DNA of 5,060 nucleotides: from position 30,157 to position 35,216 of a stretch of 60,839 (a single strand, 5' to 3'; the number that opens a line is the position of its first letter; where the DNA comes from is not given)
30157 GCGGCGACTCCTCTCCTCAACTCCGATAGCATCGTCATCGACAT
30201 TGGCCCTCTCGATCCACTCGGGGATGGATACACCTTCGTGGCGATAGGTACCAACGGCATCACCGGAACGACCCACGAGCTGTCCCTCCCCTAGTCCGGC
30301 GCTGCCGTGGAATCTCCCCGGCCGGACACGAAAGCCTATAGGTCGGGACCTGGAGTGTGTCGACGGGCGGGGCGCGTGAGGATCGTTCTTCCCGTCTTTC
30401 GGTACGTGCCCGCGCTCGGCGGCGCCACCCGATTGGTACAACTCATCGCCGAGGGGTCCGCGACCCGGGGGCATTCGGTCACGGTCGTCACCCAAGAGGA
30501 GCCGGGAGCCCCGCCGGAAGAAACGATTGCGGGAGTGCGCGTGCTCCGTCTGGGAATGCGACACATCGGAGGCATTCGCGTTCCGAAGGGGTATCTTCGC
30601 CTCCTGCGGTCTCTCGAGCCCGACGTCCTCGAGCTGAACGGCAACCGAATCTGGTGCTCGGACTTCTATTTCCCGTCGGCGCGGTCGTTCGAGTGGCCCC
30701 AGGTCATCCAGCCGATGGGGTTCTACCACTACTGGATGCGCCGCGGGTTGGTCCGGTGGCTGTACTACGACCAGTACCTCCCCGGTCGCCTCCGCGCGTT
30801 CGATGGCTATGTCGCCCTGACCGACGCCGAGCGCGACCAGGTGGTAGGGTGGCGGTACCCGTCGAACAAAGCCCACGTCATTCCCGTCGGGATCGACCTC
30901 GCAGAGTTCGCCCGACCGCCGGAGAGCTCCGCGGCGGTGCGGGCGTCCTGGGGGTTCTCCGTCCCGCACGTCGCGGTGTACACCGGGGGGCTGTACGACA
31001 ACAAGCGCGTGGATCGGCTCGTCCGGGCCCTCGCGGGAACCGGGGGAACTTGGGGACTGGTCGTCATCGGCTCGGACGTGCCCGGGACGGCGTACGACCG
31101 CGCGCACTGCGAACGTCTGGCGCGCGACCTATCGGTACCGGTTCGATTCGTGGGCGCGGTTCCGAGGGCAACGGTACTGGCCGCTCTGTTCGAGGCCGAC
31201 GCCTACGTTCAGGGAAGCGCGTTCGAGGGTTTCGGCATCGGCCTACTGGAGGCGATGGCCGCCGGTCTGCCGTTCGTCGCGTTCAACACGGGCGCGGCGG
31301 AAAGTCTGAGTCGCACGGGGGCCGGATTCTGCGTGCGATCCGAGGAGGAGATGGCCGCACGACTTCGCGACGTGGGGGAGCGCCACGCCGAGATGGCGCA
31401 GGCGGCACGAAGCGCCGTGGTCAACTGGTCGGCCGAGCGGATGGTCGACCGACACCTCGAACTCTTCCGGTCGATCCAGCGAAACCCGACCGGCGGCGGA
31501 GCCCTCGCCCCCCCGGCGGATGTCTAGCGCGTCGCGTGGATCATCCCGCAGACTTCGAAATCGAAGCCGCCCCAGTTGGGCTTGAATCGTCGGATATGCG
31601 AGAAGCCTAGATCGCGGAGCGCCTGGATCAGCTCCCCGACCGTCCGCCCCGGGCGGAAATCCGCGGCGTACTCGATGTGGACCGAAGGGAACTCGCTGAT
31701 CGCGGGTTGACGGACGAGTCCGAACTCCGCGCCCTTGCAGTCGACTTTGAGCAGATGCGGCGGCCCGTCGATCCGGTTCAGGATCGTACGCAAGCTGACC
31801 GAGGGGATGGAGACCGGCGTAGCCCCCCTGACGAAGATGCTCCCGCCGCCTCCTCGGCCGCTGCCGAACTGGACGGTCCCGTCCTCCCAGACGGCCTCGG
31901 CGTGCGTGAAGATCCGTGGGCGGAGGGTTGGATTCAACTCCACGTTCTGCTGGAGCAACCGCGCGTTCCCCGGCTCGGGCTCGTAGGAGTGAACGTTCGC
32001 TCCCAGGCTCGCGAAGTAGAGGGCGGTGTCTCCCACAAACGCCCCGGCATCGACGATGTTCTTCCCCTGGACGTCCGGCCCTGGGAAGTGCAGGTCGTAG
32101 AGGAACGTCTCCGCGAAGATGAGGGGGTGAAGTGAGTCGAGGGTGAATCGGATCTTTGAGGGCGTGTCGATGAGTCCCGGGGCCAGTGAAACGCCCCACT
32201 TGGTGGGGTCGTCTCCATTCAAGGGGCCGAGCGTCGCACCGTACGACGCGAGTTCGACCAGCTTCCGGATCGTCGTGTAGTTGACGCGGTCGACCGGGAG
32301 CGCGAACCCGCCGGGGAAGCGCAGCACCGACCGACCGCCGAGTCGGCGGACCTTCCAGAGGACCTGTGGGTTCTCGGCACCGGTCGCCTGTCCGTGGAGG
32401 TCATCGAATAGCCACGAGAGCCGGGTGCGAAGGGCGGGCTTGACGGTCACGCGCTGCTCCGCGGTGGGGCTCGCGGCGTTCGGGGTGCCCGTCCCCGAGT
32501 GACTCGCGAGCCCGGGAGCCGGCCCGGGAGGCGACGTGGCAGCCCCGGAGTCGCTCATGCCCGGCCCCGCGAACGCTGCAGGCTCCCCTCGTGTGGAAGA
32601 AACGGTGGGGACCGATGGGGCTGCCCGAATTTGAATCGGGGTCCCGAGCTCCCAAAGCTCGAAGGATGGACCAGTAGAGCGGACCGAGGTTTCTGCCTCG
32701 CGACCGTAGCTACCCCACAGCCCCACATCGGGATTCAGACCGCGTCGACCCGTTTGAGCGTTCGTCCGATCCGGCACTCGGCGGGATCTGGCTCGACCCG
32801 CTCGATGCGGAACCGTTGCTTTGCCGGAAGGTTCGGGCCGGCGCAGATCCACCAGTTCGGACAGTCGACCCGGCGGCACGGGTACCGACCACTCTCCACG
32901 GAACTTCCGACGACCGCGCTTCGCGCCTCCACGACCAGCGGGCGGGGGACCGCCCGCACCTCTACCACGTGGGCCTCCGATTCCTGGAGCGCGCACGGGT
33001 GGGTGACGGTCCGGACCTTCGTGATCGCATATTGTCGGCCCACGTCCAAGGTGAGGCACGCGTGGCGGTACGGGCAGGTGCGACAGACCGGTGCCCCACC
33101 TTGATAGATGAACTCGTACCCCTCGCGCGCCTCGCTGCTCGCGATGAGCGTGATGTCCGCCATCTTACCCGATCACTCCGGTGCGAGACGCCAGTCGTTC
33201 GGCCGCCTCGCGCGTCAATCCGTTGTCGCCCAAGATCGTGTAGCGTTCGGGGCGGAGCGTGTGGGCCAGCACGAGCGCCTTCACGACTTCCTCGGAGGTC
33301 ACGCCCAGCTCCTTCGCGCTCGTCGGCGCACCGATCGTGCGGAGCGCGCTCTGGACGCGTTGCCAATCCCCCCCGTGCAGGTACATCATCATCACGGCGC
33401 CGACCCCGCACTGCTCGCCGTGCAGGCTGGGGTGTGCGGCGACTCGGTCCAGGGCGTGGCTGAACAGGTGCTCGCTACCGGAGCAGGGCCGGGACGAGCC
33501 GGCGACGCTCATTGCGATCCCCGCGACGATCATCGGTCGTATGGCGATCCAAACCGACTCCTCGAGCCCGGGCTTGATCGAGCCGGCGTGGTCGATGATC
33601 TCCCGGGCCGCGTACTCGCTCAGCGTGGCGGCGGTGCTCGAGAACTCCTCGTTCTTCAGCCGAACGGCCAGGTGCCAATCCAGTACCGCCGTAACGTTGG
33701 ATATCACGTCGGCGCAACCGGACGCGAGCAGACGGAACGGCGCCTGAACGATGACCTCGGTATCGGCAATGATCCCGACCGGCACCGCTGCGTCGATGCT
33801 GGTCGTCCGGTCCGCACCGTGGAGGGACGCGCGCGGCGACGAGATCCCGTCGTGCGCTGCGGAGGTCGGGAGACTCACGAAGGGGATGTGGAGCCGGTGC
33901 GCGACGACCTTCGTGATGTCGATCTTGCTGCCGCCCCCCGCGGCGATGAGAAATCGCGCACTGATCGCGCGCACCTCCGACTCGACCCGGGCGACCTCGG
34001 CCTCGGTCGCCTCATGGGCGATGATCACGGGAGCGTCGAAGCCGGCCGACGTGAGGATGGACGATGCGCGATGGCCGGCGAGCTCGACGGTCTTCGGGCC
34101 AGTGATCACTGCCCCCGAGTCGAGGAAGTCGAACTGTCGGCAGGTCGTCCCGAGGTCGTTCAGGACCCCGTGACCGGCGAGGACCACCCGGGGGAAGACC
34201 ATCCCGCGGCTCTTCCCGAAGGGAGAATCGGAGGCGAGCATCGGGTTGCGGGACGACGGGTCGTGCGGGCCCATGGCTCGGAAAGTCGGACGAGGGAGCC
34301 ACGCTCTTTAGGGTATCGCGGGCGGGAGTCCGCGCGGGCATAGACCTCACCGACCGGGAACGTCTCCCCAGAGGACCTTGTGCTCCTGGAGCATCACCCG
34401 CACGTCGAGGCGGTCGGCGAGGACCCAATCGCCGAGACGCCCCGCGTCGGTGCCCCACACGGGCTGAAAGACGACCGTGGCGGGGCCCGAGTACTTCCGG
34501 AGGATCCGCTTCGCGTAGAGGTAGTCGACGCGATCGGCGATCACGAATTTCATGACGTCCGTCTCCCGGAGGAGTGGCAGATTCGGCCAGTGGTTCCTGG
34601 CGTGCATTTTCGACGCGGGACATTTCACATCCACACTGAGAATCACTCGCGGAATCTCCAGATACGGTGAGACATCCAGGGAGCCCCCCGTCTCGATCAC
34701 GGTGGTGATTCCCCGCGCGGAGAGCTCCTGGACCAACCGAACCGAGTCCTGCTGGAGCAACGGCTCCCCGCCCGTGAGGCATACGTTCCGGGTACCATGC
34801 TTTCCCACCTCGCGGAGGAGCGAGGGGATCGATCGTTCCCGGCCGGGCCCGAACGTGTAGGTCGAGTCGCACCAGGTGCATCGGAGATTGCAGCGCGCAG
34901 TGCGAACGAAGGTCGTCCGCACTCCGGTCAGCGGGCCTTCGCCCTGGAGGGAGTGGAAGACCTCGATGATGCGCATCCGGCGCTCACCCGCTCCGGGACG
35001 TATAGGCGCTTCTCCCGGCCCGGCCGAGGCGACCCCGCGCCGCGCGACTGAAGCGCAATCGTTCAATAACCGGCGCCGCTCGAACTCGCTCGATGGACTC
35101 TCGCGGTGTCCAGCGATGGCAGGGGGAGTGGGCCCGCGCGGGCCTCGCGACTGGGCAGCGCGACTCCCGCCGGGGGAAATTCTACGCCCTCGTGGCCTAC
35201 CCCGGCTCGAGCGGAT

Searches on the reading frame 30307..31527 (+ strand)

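Call 58: search_protein_families(library=ncbifam, proteins=[window:30307-31527:+], max_evalue=0.00001)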
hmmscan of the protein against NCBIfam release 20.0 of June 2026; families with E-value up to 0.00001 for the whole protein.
window:30307-31527:+ (406 aa): 15 families
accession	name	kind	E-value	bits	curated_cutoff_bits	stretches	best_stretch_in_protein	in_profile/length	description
NF053787.1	GlcN_PG_synth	equivalog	4.2e-18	65.3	480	1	95-390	73-359/361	N-acetylglucosaminyl phosphatidylglycerol synthase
NF041876.1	EPS_EpsE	equivalog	4.8e-16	59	400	1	187-373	186-378/389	exopolysaccharide biosynthesis GT4 family glycosyltransferase EpsE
TIGR04047.1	MSMEG_0565_glyc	hypoth_equivalog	1.4e-15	57.3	259.85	1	188-388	160-372/373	MSMEG_0565 family glycosyltransferase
TIGR02149.1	glgA_Coryne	subfamily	2.1e-11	43.6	302.4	1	164-369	144-351/391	glycogen synthase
TIGR03999.1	thiol_BshA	equivalog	1e-10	41.1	273.7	1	186-390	166-373/375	N-acetyl-alpha-D-glucosaminyl L-malate synthase BshA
NF047684.1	TeichurnBiosyTuaC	equivalog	2.1e-10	40.1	550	1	187-365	185-360/391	teichuronic acid biosynthesis protein TuaC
TIGR03088.1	stp2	hypoth_equivalog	2.4e-10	40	409.05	1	185-389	158-372/374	TIGR03088 family PEP-CTERM/XrtA system glycosyltransferase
NF041010.1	glycosy_Agl16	equivalog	1.1e-09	37.6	575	1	163-389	132-350/352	glycosylation protein Agl16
TIGR03449.1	mycothiol_MshA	equivalog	2.3e-09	36.7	462.5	1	168-389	168-402/406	D-inositol-3-phosphate glycosyltransferase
TIGR04063.1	stp3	hypoth_equivalog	2.7e-09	36.4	442.05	1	165-373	158-374/397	TIGR04063 family PEP-CTERM/XrtA system glycosyltransferase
NF038229.1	Glyco4_Geo_Pelo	equivalog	3.4e-09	36.2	400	1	188-390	134-336/338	GPMC system family 4 glycosyltransferase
NF007396.0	PRK09922.1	equivalog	1.3e-08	34.2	385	1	225-327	187-290/361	lipopolysaccharide 1,6-galactosyltransferase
NF038295.1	EPS_HpsP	equivalog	1.5e-08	34.1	550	1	187-381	176-378/388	hormogonium polysaccharide biosynthesis glycosyltransferase HpsP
NF038255.1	exopoly_VpsD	equivalog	1.4e-07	30.7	300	1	232-390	215-379/381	VpsD family glycosyltransferase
NF049988.1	MGlcDAGSynMgs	equivalog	4.5e-07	29.5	400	0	190-389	179-386/398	alpha-monoglucosyldiacylglycerol synthase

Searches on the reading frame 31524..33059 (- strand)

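Call 58: search_protein_families(library=ncbifam, proteins=[window:31524-33059:-], max_evalue=0.00001)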
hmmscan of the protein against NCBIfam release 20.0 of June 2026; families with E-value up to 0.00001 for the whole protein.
window:31524-33059:- (511 aa): 1 family
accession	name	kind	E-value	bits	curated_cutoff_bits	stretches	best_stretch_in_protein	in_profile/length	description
TIGR01444.1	fkbM_fam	subfamily_domain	5.6e-17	62.5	37.7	1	335-451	2-126/143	FkbM family methyltransferase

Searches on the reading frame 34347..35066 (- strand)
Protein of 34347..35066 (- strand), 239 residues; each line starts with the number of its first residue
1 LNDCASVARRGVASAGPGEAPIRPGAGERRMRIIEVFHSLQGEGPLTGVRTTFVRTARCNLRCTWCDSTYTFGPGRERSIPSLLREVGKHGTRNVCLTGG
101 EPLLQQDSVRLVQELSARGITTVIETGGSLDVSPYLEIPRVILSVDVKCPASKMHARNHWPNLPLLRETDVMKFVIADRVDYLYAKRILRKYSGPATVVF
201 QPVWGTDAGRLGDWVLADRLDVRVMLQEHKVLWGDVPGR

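Call 58: search_protein_families(library=ncbifam, proteins=[window:34347-35066:-], max_evalue=0.00001)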
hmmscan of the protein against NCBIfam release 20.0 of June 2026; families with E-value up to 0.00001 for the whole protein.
window:34347-35066:- (239 aa): 20 families
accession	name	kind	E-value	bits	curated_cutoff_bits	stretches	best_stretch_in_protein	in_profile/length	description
TIGR04349.1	rSAM_QueE_gams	hypoth_equivalog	8.1e-62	208.6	300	1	31-239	1-210/210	7-carboxy-7-deazaguanine synthase QueE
TIGR03963.1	rSAM_QueE_Clost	equivalog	6.4e-43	147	260.1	1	31-234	1-213/219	putative 7-carboxy-7-deazaguanine synthase QueE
TIGR03365.1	Bsubt_queE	equivalog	3.4e-28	98.8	206.1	1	30-194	2-177/238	7-carboxy-7-deazaguanine synthase QueE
TIGR04322.1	rSAM_QueE_Ecoli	equivalog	2.5e-14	53.3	200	1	37-73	1-37/215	7-carboxy-7-deazaguanine synthase QueE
TIGR04508.1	queE_Cx14CxxC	equivalog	1e-12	48.4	240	1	90-134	80-123/208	7-carboxy-7-deazaguanine synthase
TIGR02666.1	moaA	equivalog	7.1e-10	38.4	284.05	1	56-118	17-86/336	GTP 3',8-cyclase MoaA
TIGR02668.1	moaA_archaeal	equivalog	7.7e-08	31.7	325.25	1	49-123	12-88/303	GTP 3',8-cyclase MoaA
NF048010.1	SfplDhtActHpsHDes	equivalog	1.4e-07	30.7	430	0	95-157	135-200/298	(2S)-3-sulfopropanediol dehydratase activating enzyme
TIGR02494.1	PFLE_PFLC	subfamily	1.7e-07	30.8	174.35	0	95-155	127-190/293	glycyl-radical enzyme activating protein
NF045574.1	sacti_mat_StsB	exception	1.9e-07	30.3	625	1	54-128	101-178/466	StsB family radical SAM/SPASM domain sactipeptide maturase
NF001199.0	PRK00164.2-1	equivalog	2e-07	30.5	231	1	56-123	19-90/308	GTP 3',8-cyclase MoaA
TIGR02495.1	NrdG2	equivalog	4.5e-07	29.4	131.15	1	48-130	15-101/193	anaerobic ribonucleoside-triphosphate reductase activating protein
NF049973.1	radical_Rv1681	equivalog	4.8e-07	29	380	1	45-127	68-154/326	Rv1681 family radical SAM protein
NF050035.1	rSAM_WgK_link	exception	6.5e-07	28.6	650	1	56-152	16-123/367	radical SAM/SPASM peptide maturase WgkB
TIGR02493.1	PFLA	equivalog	7.2e-07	28.8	231.75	1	48-131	15-106/235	pyruvate formate-lyase-activating protein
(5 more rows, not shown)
